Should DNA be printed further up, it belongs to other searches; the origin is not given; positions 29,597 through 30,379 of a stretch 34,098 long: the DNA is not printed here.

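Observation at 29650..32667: Self-contained, counter-oriented five-gene operon between the late activator and the packaging genes: candidate host-takeover / anti-defence cassette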

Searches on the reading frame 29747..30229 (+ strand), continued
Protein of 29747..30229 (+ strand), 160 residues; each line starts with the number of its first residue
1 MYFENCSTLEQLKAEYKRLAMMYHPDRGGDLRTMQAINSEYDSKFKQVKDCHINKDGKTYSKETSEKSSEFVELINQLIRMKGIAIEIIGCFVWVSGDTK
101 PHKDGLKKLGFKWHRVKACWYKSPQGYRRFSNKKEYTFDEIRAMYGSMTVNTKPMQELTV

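Call 62: find_related_loci(query=A1, collection=genome_contigs, flank=8000)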
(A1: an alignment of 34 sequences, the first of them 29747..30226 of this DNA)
Query A1 (160 aa) in genome_contigs; peptide patterns used: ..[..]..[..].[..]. (x = any residue, [..] = any of these).
38 stretches matched a pattern; 35 encode a relative of the query (tblastn E <= 1e-3); 35 distinct loci.
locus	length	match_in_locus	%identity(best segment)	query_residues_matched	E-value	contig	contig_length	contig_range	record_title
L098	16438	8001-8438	55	1-147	9e-58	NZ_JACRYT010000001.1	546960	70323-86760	Zhenpiania hominis strain BX12 BX-12_ctg0001, whole genome shotgun sequence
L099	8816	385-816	60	2-146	9e-58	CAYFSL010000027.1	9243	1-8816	MAG TPA_asm: uncultured Peptoniphilaceae bacterium isolate ERP107106_co2_167 genome assembly, contig: NODE_6685_length_9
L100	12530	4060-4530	56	2-159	3e-57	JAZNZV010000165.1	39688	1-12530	MAG: Eubacteriales bacterium isolate T1900044765_TS20190231.MAGScoT_cleanbin_000043 SGB_2410_k141_2709780, whole genome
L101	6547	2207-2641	56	2-147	1e-56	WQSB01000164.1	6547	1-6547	MAG: Defluviitaleaceae bacterium isolate Co191P1bin70 JGI24694J35173_10007868, whole genome shotgun sequence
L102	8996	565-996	59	2-146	1e-56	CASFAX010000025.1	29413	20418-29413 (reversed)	uncultured Firmicutes bacterium isolate A23_L1_391391_idba_bin.82 genome assembly, contig: A23_L1_391391_idba_bin.82.fa_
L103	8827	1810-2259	54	4-154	5e-56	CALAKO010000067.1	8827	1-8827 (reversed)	MAG TPA_asm: uncultured Peptococcaceae bacterium isolate SRR7658648_bin.69_CONCOCT_v1.1_MAG genome assembly, contig: ERZ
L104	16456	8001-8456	56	4-156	1e-55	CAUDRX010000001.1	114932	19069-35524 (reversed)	MAG TPA_asm: uncultured Peptococcaceae bacterium isolate SRR18940290_bin.51_MetaWRAP_v1.3_MAG genome assembly, contig: E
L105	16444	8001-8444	56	3-151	2e-55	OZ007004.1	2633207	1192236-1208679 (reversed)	MAG: uncultured Peptococcaceae bacterium isolate 6732_HOM_VAC_s129.ctg000173l_hifiasm_large MAG genome assembly, chromos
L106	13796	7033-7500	52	4-154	5e-53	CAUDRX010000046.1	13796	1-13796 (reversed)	MAG TPA_asm: uncultured Peptococcaceae bacterium isolate SRR18940290_bin.51_MetaWRAP_v1.3_MAG genome assembly, contig: E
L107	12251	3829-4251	55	8-147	3e-51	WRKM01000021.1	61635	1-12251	MAG: Oscillospiraceae bacterium isolate Th196P3bin104 Ga0099364_10000601, whole genome shotgun sequence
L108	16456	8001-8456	51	8-160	1e-50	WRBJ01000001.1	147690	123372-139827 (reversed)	MAG: Defluviitaleaceae bacterium isolate Lab288P1bin76 Ga0131853_10000064, whole genome shotgun sequence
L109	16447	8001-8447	53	1-147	3e-50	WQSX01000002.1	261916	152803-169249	MAG: Oscillospiraceae bacterium isolate Co191P3bin39 JGI24695J34938_10000002, whole genome shotgun sequence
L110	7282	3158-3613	56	4-156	5e-50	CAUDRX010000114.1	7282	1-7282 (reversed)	MAG TPA_asm: uncultured Peptococcaceae bacterium isolate SRR18940290_bin.51_MetaWRAP_v1.3_MAG genome assembly, contig: E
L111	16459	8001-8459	50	8-160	4e-50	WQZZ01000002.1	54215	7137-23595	MAG: Defluviitaleaceae bacterium isolate Lab288P1bin137 Ga0131853_10000878, whole genome shotgun sequence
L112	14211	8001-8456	52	8-160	1e-49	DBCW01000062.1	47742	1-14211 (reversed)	MAG TPA_asm: Eggerthellales bacterium UBA948 UBA948_contig_18753, whole genome shotgun sequence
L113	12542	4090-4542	51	8-159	1e-49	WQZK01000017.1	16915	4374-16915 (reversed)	MAG: Defluviitaleaceae bacterium isolate Lab288P1bin10 Ga0131853_10010524, whole genome shotgun sequence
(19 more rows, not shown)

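Call 79: search_protein_families(library=pfam, proteins=[L113:5067-5696:+, L113:5669-7042:+, L113:7054-7866:+, L103:1197-1781:+, L103:2403-4502:-, L103:4499-8791:-, L105:8560-9459:-, L082:9196-9612:+, L082:8904-9185:+, L086:9718-9909:+], max_evalue=0.001)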
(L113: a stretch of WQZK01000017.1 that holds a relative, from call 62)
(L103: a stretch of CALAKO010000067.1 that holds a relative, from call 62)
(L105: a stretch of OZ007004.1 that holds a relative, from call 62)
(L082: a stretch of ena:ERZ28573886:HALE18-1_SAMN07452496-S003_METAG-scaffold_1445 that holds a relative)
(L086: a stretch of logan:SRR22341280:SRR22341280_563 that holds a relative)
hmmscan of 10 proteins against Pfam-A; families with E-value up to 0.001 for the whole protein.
L113:5067-5696:+ (209 aa): 1 family
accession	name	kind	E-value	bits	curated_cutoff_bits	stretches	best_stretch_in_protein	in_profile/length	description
PF13814.12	Replic_Relax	-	0.0001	22.9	25.3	1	11-166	1-175/191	Replication-relaxation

L113:5669-7042:+ (457 aa): 6 families
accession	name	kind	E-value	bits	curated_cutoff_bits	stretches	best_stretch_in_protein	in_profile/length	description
PF10412.15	TrwB_AAD_bind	-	3.8e-14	52.8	20.5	1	76-452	13-385/387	Type IV secretion-system coupling protein DNA-binding domain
PF12696.13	TraG-D_C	-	7.8e-10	39.2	22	1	320-433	3-124/126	TraM recognition site of TraD and TraG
PF01580.24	FtsK_SpoIIIE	-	2.7e-06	27.4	24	1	62-116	26-81/221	FtsK/SpoIIIE family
PF01935.23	DUF87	-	0.00015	22.3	23.2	1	78-208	23-146/220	Helicase HerA, central domain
PF04665.18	Pox_A32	-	0.00018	21.5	22.8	0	305-360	81-143/242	Poxvirus A32 protein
PF02534.20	T4SS-DNA_transf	-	0.00044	19.6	20.1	0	66-246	31-215/468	Type IV secretory system Conjugative DNA transfer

L113:7054-7866:+ (270 aa): 1 family
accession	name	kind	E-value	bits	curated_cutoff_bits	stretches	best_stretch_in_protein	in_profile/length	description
PF01435.24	Peptidase_M48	-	8.1e-21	75.1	20.3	1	94-267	29-185/186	Peptidase family M48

L103:1197-1781:+ (194 aa): 1 family
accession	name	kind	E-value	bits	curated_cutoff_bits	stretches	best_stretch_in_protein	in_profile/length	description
PF12957.13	DUF3846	-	1.5e-34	118.7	27.5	1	89-191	1-102/103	Domain of unknown function (DUF3846)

L103:2403-4502:- (699 aa): 8 families
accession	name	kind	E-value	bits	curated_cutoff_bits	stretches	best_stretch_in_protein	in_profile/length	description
PF00580.27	UvrD-helicase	-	1.3e-29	104.2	23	1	242-488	2-254/271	UvrD/REP helicase N-terminal domain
PF13361.12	UvrD_C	-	5.4e-27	95.6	25.6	2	618-690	282-347/350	UvrD-like helicase C-terminal domain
PF13245.12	AAA_19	-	6e-16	59.3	25.1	1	245-488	1-132/134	AAA domain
PF13538.12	UvrD_C_2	-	4.4e-09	36.5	27.4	0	624-646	2-24/52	UvrD-like helicase C-terminal domain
PF13087.12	AAA_12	-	2.5e-06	27.6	27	1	550-689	83-191/195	AAA domain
PF01443.25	Viral_helicase1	-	9.2e-05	22.8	21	0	609-688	162-226/228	Viral superfamily 1 RNA helicase core domain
PF09848.15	SLFN-g3_helicase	-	0.00026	20.8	24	0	259-305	6-51/354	Schlafen group 3, DNA/RNA helicase domain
PF02562.22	PhoH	-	0.00074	19.5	27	0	367-486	45-159/205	PhoH-like protein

L103:4499-8791:- (1430 aa): 2 families
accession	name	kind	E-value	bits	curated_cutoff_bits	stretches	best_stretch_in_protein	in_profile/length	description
PF09369.15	MZB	-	6e-13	49.7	24.2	1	882-955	18-80/80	MrfA Zn-binding domain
PF00271.37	Helicase_C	-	4.3e-10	40.3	23.5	1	301-378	39-109/110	Helicase conserved C-terminal domain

L105:8560-9459:- (299 aa): 2 families
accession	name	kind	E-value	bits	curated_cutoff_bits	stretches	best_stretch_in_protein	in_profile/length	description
PF02661.23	Fic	-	6.6e-22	78.6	24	1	149-243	1-92/93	Fic/DOC family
PF12728.13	HTH_17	-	6.3e-09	36.4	27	1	4-45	1-41/51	Helix-turn-helix domain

L082:9196-9612:+ (138 aa): 0 families

L082:8904-9185:+ (93 aa): 0 families

L086:9718-9909:+ (63 aa): 1 family
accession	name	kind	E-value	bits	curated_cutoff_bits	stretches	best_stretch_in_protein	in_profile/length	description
PF18789.6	DarA_C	-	6.4e-19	68.6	27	1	1-61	4-68/70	Defence against restriction A C-terminal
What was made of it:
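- The J family also occurs on conjugative elements, beside Replic_Relax and coupling-protein genes (call 79).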

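Call 94: search_protein_families(library=phrogs, proteins=[L082:9196-9612:+, L082:8904-9185:+], max_evalue=0.01)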
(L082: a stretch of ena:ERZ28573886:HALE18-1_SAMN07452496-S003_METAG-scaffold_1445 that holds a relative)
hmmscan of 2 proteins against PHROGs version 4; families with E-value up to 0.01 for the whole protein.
L082:9196-9612:+ (138 aa): 0 families

L082:8904-9185:+ (93 aa): 0 families

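Call 100: get_annotated_region(hit=H3, flank=7000)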
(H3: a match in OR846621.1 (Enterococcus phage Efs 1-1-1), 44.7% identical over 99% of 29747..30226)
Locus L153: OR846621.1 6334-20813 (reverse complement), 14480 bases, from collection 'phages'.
description: UNVERIFIED_ORG: Enterococcus phage Efs 1-1-1 clone NODE_35_length_25863_cov_18.851741 genomic sequence.
organism: Enterococcus phage Efs 1-1-1 (NCBI taxid 3113827)
taxonomy: Viruses
host: Enterococcus faecalis; source: wastewater; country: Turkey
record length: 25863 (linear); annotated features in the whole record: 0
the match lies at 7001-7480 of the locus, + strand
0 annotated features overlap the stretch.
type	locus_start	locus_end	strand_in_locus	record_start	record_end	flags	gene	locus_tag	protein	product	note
